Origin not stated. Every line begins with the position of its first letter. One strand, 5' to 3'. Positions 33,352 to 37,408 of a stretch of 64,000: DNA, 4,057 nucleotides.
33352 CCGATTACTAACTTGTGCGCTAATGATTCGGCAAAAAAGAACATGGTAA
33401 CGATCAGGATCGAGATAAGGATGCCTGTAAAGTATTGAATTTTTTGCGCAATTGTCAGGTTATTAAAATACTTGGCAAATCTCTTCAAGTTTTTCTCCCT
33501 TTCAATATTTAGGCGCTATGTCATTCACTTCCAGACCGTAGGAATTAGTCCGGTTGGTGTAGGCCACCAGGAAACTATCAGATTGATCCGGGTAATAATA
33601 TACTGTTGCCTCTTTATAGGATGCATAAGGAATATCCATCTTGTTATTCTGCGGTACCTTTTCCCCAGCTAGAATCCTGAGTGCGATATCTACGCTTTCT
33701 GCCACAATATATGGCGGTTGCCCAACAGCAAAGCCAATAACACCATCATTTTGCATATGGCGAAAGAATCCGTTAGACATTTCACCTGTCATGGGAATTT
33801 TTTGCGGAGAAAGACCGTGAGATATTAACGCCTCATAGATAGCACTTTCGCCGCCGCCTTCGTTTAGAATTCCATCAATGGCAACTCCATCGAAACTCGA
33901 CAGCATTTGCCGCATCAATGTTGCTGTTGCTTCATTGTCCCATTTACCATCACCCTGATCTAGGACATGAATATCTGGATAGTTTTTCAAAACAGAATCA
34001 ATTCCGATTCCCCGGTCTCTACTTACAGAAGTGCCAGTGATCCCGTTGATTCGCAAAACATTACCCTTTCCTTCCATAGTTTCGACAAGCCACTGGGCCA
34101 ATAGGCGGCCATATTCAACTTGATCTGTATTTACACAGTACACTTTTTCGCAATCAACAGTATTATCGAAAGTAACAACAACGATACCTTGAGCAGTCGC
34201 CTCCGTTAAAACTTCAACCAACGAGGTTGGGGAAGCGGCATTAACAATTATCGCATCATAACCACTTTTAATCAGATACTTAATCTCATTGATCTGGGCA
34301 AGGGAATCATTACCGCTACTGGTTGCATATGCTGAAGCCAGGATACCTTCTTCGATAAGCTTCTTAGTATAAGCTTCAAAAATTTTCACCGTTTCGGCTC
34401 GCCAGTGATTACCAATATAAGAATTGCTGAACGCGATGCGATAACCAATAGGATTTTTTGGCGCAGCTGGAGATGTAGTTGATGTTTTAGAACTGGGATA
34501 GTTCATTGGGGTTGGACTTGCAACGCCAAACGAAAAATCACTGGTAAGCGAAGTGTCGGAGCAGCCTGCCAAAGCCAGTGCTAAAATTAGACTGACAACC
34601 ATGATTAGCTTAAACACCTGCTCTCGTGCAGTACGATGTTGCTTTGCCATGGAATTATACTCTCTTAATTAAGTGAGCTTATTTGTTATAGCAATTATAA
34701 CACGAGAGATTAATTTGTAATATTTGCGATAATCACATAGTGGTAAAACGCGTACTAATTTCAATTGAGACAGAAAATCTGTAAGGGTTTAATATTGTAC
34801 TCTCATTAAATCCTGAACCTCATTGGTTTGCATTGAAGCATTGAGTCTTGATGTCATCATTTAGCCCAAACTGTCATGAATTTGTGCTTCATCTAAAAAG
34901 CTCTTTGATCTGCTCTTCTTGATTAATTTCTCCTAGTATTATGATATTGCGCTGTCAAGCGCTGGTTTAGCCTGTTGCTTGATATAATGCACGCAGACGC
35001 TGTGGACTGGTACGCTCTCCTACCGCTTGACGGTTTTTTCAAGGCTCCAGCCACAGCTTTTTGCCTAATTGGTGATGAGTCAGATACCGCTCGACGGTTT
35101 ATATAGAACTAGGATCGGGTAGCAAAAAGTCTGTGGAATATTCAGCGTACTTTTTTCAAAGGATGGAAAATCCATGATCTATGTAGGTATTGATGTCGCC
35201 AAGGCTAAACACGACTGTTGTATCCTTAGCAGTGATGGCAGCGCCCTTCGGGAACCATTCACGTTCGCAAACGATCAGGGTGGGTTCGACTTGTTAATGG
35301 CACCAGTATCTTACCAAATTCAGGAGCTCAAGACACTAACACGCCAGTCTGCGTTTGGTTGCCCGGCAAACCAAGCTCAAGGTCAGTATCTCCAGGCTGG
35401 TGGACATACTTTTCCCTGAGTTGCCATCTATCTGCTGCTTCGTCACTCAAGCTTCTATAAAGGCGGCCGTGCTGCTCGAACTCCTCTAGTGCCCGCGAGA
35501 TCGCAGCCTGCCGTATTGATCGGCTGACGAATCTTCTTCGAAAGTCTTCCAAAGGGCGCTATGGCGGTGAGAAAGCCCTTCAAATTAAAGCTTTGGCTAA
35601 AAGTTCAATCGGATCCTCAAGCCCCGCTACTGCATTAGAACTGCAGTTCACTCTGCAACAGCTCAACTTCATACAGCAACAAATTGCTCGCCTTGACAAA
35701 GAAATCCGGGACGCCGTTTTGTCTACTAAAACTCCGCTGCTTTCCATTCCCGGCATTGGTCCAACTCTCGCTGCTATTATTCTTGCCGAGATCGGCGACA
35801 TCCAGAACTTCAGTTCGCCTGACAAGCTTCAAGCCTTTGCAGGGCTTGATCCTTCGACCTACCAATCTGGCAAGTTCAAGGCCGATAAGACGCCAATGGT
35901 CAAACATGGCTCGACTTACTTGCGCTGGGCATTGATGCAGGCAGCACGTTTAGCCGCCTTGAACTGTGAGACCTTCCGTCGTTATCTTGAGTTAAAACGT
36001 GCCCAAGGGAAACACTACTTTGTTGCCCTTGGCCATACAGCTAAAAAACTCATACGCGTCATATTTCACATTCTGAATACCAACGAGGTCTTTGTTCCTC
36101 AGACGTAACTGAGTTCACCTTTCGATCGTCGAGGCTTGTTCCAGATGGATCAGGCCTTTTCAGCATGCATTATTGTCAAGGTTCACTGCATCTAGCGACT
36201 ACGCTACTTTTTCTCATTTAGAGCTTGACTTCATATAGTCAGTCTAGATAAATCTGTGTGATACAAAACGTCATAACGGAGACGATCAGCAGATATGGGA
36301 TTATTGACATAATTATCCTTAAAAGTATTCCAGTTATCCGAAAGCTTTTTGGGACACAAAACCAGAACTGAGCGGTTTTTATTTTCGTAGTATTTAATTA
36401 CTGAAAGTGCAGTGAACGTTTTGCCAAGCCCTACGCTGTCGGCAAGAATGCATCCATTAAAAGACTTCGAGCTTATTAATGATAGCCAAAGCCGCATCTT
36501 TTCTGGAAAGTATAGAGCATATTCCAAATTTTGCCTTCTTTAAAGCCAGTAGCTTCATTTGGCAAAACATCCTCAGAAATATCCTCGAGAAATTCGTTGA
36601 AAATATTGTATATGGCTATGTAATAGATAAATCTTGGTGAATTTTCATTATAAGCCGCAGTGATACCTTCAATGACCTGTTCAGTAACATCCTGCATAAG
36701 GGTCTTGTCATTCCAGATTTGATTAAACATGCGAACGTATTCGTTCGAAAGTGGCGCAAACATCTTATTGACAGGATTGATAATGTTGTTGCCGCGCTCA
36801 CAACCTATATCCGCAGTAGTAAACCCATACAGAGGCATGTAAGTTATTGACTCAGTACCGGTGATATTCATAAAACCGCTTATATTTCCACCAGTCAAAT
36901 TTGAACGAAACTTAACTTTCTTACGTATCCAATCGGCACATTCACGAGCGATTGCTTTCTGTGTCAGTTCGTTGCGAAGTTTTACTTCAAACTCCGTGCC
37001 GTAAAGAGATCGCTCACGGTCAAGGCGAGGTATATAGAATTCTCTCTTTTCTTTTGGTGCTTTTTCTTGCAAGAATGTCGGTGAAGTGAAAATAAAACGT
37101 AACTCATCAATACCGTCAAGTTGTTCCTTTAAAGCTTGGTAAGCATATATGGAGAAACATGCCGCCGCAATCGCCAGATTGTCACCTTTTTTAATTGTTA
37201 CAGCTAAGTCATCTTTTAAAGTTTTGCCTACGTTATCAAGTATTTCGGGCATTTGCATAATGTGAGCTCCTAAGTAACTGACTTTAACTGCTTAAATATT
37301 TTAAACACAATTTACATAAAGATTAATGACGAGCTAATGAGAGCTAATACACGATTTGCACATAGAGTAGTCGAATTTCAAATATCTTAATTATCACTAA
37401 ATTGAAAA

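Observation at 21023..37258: A 16-kb run in which nearly every gene is broken while the other 48 kb is clean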

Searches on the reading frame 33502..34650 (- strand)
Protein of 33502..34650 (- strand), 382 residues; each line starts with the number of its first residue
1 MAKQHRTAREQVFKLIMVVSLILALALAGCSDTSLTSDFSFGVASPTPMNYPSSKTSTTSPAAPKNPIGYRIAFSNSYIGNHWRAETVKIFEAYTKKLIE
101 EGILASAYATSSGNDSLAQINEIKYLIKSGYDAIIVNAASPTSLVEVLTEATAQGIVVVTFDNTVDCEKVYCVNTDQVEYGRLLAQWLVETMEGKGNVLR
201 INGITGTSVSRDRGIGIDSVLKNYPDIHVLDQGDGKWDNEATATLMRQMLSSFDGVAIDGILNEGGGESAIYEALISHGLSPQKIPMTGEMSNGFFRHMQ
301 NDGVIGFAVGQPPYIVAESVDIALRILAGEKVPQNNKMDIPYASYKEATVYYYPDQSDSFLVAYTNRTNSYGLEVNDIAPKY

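Call 4: find_encoding_contigs(protein=window:33502-34650:-, flank=10000, max_places=10)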
Protein window:33502-34650:- (382 aa): no gene with exactly this product is on record in the collection.

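Call 5: search_protein_families(library=pfam, proteins=[window:33502-34650:-])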
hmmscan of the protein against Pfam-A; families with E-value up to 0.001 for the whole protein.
window:33502-34650:- (382 aa): 2 families
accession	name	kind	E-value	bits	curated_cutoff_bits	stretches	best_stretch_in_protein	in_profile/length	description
PF13407.12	Peripla_BP_4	-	7.3e-50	170.3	35.1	1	72-331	1-258/258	Periplasmic binding protein domain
PF00532.27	Peripla_BP_1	-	3.4e-05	23.9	22.2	1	93-216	22-142/281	Periplasmic binding proteins and sugar binding domain of LacI family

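Call 18: find_homologous_proteins(query=window:33502-34650:-)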
Query window:33502-34650:- (382 aa): 102 proteins with E <= 0.001 among 7020 candidates.
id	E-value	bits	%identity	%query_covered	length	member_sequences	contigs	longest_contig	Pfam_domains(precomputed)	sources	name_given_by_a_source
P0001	1.2e-251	852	100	100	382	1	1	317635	PF13407.13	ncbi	-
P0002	3.6e-223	758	90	100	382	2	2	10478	PF00532.28,PF13407.13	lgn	-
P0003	1.4e-182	625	75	98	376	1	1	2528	PF13407.13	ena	-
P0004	5.7e-182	623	74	98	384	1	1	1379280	PF13407.13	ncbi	-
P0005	1.5e-150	519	69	82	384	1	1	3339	PF13407.13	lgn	-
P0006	4.0e-150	518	64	96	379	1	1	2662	PF13407.13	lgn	-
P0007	6.1e-142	491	60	100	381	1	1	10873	PF13407.13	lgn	-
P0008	3.6e-113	396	50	97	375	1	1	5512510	PF00532.28,PF13407.13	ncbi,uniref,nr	ncbi:substrate-binding domain-containing protein [Petroclostridium sp. X23]|uniref:substrate-binding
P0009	1.1e-109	385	48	97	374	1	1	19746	PF00532.28,PF13407.13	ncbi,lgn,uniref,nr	ncbi:substrate-binding domain-containing protein [Ferviditalea candida]|uniref:Substrate-binding dom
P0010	3.5e-109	383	55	82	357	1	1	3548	PF00532.28,PF13407.13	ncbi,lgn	-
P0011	3.8e-109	383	55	82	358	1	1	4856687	PF00532.28,PF13407.13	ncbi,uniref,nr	ncbi:substrate-binding domain-containing protein [Fodinisporobacter ferrooxydans]|uniref:Substrate-b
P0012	2.0e-108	381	54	82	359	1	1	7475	PF00532.28,PF13407.13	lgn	-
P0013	3.2e-105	370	49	96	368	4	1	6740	PF00532.28,PF13407.13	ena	-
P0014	6.3e-102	359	48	96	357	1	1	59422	PF00532.28,PF13407.13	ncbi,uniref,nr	ncbi:sugar ABC transporter substrate-binding protein [Peribacillus deserti]|uniref:Ribose ABC transp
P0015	1.3e-101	358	53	82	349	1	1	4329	PF13407.13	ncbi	-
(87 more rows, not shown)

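Call 19: find_encoding_contigs(protein=P0001, flank=10000, max_places=5)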
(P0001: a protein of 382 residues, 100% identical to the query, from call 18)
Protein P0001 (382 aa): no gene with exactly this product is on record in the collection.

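Call 20: find_encoding_contigs(protein=P0002, flank=10000, max_places=5)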
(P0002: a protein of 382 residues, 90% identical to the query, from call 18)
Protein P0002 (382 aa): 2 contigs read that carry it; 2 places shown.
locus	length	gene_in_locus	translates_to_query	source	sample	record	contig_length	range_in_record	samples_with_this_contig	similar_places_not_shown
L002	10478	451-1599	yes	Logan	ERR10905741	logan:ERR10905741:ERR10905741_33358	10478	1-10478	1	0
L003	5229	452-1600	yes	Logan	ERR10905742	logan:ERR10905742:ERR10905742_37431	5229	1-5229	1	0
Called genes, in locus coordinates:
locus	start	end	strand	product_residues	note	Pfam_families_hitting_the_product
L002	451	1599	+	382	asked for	PF13407:Peripla_BP_4, PF00532:Peripla_BP_1 (weak)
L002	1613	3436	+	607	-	PF02743:dCache_1, PF00672:HAMP, PF06580:His_kinase, PF02518:HATPase_c (weak)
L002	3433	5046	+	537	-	PF00072:Response_reg, PF00165:HTH_AraC (weak), PF12833:HTH_18, PF00165:HTH_AraC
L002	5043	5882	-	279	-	PF01261:AP_endonuc_2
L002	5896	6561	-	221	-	PF04199:Cyclase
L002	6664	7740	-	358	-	-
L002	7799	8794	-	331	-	PF02653:BPD_transp_2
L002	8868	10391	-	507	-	PF00005:ABC_tran, PF13304:AAA_21 (faint), PF00005:ABC_tran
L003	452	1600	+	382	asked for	PF13407:Peripla_BP_4, PF00532:Peripla_BP_1 (weak)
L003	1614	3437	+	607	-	PF02743:dCache_1, PF00672:HAMP, PF06580:His_kinase, PF02518:HATPase_c (weak)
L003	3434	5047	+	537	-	PF00072:Response_reg, PF00165:HTH_AraC (weak), PF12833:HTH_18, PF00165:HTH_AraC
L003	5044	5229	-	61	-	?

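Call 27: list_cluster_members(proteins=[P0001])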
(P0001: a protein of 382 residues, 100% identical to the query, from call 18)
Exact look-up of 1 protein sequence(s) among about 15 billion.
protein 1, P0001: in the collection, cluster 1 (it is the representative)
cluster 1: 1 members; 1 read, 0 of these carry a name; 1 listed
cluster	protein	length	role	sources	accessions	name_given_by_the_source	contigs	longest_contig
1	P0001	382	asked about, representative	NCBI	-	-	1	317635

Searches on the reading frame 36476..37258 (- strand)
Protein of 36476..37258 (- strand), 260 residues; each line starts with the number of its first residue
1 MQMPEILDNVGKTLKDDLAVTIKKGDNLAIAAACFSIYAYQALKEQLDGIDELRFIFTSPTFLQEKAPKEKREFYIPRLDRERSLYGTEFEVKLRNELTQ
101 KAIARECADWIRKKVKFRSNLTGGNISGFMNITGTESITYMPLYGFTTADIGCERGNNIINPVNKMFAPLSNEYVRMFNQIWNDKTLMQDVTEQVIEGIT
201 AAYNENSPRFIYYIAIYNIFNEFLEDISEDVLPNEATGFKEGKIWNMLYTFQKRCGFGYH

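Call 5: search_protein_families(library=pfam, proteins=[window:36476-37258:-])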
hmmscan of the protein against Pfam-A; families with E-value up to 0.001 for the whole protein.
window:36476-37258:- (260 aa): 0 families

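Call 38: search_protein_representatives(protein=window:36476-37258:-)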
Query: 260 residues. Proteins with E-value up to 0.001 (for the whole library): 2122; up to 1e-10: 1133; up to 1e-30: 306. The best 150 are listed.
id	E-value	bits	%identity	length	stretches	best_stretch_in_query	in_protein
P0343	1.6e-145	499.5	87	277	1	1-249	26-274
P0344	8.9e-111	385.7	64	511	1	5-254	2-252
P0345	4.4e-109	380.2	66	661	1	5-254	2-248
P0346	1.2e-106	372.2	64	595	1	5-254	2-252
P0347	1.2e-105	368.9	64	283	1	5-254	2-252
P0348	1.5e-104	365.3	66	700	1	6-254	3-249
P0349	3.4e-103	360.9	64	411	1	5-255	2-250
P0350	2.9e-102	357.9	66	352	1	5-255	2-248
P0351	4.8e-102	357.1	67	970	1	5-255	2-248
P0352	1.0e-101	356.1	66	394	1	5-255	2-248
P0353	1.3e-101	355.7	63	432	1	5-255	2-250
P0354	1.4e-101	355.6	66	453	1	5-255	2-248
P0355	1.5e-101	355.5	64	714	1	5-255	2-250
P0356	4.1e-101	354.1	65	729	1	4-255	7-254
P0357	4.5e-101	353.9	64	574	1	5-255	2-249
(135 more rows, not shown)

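Call 58: search_protein_families(library=pfam, proteins=[P0351])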
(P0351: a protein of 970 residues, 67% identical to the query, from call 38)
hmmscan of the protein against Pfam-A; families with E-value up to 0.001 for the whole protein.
P0351 (970 aa): 5 families
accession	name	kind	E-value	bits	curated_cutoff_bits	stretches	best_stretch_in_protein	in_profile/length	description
PF00176.29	SNF2-rel_dom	-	1e-11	44.9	24.9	1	253-410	9-171/290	SNF2-related domain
PF04851.21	ResIII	-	5e-09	36.7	22.5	1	241-403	4-163/164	Type III restriction enzyme, res subunit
PF04545.22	Sigma70_r4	-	1.1e-07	31.7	24.1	1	588-629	6-48/50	Sigma-70, region 4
PF00270.35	DEAD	-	0.00034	20.8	26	0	252-403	7-161/167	DEAD/DEAH box helicase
PF20720.3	nSTAND3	-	0.00052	20.2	27.2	0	249-304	7-63/155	Novel STAND NTPase 3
